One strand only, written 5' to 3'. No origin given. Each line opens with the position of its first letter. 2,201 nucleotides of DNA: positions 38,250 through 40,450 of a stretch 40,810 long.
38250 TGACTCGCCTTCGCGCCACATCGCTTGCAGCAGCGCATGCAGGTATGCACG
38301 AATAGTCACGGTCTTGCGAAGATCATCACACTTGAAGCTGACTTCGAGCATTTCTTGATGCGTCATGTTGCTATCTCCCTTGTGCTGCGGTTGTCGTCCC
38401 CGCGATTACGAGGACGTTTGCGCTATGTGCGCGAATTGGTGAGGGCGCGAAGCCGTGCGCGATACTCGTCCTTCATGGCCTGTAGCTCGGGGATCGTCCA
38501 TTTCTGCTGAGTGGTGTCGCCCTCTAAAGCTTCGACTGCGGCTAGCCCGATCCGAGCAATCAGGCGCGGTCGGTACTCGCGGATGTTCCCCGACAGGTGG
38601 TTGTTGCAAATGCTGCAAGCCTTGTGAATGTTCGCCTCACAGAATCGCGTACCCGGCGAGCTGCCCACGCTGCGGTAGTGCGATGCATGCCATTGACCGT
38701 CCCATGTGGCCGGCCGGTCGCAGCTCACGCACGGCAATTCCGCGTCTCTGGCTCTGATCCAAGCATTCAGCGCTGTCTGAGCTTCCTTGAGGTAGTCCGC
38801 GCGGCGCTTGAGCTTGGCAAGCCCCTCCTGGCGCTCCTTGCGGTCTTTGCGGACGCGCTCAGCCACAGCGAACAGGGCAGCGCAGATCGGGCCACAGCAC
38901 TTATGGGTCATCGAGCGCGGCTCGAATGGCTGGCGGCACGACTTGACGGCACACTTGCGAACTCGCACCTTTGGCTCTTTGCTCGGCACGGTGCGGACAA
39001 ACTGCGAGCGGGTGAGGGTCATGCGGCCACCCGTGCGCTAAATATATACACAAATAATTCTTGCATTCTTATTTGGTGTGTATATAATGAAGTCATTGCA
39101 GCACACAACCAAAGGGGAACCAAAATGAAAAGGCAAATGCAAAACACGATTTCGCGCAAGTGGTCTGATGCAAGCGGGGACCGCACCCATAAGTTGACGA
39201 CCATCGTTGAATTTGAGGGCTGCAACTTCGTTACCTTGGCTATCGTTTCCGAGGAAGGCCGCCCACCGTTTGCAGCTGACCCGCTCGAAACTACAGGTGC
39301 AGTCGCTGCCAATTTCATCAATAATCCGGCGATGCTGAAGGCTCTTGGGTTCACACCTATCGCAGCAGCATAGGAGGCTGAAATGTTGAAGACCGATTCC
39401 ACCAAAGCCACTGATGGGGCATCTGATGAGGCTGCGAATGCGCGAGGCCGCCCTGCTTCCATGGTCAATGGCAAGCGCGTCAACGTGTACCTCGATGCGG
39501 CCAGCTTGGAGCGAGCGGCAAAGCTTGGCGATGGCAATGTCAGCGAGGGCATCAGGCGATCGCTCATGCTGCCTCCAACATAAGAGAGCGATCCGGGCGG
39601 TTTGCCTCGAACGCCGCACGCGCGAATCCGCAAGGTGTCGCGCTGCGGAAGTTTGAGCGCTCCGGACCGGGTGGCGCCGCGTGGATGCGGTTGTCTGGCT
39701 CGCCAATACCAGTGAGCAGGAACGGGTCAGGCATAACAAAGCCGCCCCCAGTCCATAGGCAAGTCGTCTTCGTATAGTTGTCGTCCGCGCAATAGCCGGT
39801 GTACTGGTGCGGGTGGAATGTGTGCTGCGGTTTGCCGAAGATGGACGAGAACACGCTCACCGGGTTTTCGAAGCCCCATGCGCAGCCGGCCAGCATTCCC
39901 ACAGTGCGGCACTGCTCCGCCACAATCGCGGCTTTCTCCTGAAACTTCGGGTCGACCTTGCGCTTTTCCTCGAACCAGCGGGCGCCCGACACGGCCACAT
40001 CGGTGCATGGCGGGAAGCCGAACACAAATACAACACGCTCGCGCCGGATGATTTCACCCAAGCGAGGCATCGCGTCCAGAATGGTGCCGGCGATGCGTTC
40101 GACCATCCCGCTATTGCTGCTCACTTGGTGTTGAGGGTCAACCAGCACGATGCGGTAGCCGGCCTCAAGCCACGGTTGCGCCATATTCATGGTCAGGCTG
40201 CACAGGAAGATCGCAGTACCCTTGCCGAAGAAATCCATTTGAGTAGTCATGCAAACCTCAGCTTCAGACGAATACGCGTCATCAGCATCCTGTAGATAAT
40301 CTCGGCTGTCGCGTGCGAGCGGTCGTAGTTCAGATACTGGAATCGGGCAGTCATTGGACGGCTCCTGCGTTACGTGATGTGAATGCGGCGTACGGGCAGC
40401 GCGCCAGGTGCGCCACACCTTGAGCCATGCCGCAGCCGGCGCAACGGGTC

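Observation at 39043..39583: Opposite-strand two-gene cassette: near-consensus promoter inside a long inverted repeat, an 82-aa ORFan, then an RHH regulator (acr-aca-like, TA-like or immI-like)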

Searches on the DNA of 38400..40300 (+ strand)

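Call 5: search_dna_similar(query=window:38400-40300:+, collection=phages, mode=near)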
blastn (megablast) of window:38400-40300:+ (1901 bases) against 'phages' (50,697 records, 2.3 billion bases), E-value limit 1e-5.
No match.

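Call 93: search_rna_families(source=window, start=38900, end=39700, threshold=evalue, max_evalue=1)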
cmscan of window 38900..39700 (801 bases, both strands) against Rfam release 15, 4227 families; matches with E-value up to 1: 0.
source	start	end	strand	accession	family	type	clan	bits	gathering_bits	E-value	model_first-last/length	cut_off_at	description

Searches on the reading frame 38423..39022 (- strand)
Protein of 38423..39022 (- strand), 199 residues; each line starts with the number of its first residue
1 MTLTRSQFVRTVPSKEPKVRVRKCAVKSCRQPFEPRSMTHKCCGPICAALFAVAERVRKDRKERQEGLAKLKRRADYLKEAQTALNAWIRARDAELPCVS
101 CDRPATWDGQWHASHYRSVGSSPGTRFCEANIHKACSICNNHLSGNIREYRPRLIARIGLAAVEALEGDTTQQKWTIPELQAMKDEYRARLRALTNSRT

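Call 3: search_protein_families(library=pfam, proteins=[window:38423-39022:-], max_evalue=1)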
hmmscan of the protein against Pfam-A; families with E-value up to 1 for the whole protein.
window:38423-39022:- (199 aa): 3 families
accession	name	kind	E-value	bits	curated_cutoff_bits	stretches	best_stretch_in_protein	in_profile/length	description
PF05766.18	NinG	-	8.8e-50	169.7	25.4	1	19-196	4-192/193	Bacteriophage Lambda NinG protein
PF11801.13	Tom37_C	-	0.2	12.2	22.5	1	58-94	24-60/145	Tom37 C-terminal domain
PF10013.15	DUF2256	-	0.74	10.5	25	1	97-112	9-24/40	Uncharacterized protein conserved in bacteria (DUF2256)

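Call 4: search_protein_families(library=phrogs, proteins=[window:38423-39022:-], max_evalue=1)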
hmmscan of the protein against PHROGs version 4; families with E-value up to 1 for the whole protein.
window:38423-39022:- (199 aa): 7 families
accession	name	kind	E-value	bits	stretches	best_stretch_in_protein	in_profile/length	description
phrog_171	-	DNA, RNA and nucleotide metabolism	2.1e-78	266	1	8-198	25-225/452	NinG/ Rap DNA junction specific endonuclease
phrog_5034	-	DNA, RNA and nucleotide metabolism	4.2e-37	128.4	1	68-198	5-134/138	NinG/ Rap DNA junction specific endonuclease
phrog_12986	-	unknown function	1e-20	75.2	1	21-136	6-130/130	-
phrog_4916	-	unknown function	4.9e-17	62.4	1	133-198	2-67/71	-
phrog_144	-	DNA, RNA and nucleotide metabolism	0.044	14.4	1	25-146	8-135/175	HNH endonuclease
phrog_960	-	DNA, RNA and nucleotide metabolism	0.077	12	1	58-142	195-273/991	HNH endonuclease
phrog_9364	-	unknown function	0.16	13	1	165-195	23-53/60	-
